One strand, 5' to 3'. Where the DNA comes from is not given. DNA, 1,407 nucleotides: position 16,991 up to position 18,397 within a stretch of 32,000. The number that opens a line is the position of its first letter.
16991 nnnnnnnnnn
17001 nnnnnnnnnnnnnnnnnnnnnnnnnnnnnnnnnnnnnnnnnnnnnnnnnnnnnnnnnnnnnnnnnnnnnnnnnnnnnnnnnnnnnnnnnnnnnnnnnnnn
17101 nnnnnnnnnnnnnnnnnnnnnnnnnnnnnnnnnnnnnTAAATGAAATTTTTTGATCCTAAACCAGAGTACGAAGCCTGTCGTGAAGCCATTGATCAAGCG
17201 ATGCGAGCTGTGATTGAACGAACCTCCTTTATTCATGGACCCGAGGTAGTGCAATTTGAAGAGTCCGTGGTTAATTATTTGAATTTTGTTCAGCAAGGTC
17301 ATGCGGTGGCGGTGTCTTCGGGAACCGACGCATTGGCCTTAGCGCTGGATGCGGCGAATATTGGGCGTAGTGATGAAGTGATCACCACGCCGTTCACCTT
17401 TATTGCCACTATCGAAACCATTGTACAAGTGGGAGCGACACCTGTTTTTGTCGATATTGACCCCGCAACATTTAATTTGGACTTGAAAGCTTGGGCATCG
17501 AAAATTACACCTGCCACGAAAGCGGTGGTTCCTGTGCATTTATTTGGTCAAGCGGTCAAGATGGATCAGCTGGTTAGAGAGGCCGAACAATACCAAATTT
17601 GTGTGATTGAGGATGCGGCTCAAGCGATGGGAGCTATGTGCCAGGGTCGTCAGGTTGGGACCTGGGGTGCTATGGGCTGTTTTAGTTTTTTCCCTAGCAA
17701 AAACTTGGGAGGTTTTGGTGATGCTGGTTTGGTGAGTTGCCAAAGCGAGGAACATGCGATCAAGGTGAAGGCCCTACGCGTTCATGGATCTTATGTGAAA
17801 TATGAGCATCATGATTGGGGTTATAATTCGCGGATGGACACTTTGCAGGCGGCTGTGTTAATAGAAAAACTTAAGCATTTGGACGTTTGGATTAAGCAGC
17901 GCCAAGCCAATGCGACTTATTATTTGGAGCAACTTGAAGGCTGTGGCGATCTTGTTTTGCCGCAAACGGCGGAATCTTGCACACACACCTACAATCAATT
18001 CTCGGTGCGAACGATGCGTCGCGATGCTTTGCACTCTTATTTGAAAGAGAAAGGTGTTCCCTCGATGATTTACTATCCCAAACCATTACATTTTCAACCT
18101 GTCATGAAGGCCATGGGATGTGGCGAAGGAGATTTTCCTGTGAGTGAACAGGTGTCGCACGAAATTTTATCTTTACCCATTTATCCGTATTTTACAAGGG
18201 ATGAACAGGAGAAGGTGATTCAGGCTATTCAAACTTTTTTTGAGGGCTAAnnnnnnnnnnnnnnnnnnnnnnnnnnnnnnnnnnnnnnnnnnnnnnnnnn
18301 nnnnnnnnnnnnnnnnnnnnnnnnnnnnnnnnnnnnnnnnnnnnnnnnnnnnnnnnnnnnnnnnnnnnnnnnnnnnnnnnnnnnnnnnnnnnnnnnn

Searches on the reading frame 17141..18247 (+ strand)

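Call 6: search_protein_families(library=pfam, proteins=[window:17141-18247:+])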
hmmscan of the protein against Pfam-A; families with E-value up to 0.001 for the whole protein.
window:17141-18247:+ (369 aa): 3 families
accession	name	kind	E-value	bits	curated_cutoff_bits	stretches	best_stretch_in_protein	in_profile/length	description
PF01041.23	DegT_DnrJ_EryC1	-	1.2e-110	370.6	19.8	1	14-364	4-360/360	DegT/DnrJ/EryC1/StrS aminotransferase family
PF00266.25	Aminotran_5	-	3.7e-07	29.9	21.5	1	38-306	47-333/371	Aminotransferase class-V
PF00155.27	Aminotran_1_2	-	5.6e-06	26.2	19.7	1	13-130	19-145/361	Aminotransferase class I and II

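Call 24: search_protein_families(library=ncbifam, proteins=[window:17141-18247:+])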
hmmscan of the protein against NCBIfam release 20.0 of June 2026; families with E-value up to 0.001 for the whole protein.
window:17141-18247:+ (369 aa): 15 families
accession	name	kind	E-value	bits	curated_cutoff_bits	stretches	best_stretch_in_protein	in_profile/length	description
TIGR03588.1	PseC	equivalog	7.6e-69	232.4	423.5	1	19-366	15-379/380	UDP-4-amino-4,6-dideoxy-N-acetyl-beta-L-altrosamine transaminase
NF008687.0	PRK11706.1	equivalog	5.7e-64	216.2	375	1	45-367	38-374/375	dTDP-4-amino-4,6-dideoxygalactose transaminase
TIGR04181.1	NHT_00031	hypoth_equivalog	1.6e-59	201.6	420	1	33-346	29-357/359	LegC family aminotransferase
NF008658.2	PRK11658.1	equivalog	5.8e-54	183.2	631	1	19-366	18-376/379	UDP-4-amino-4-deoxy-L-arabinose aminotransferase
TIGR02379.1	ECA_wecE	subfamily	4e-49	167.4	434.85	1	50-367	44-375/376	dTDP-4-amino-4,6-dideoxy-D-glucose transaminase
TIGR04427.1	PLP_DesI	equivalog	2e-47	162.2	650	1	32-363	50-379/390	dTDP-4-dehydro-6-deoxyglucose aminotransferase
NF011936.0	PRK15407.1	equivalog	2.1e-45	155.2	423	2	33-216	64-251/440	lipopolysaccharide biosynthesis protein RfbH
NF006488.0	PRK08912.1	equivalog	3.8e-06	26.1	498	1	55-130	89-164/387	aminotransferase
NF005817.0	PRK07683.1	equivalog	2.2e-05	23.4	575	1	11-130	48-166/387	aminotransferase A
NF004770.0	PRK06108.1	subfamily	4.6e-05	22.4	422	1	49-130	93-175/396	pyridoxal phosphate-dependent aminotransferase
NF006569.0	PRK09082.1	subfamily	0.00012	21.3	420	1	50-130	88-168/386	methionine aminotransferase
TIGR01979.1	sufS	subfamily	0.00055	18.9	475.1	1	40-165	68-202/403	SufS family cysteine desulfurase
NF005816.0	PRK07682.1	equivalog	0.00055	18.7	620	0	61-158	99-202/390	aminotransferase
NF002878.0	PRK03321.1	subfamily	0.00062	18.6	374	1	14-130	41-150/352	histidinol-phosphate transaminase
NF005305.0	PRK06836.1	equivalog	0.00064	19.1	376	0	59-130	104-175/396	pyridoxal phosphate-dependent aminotransferase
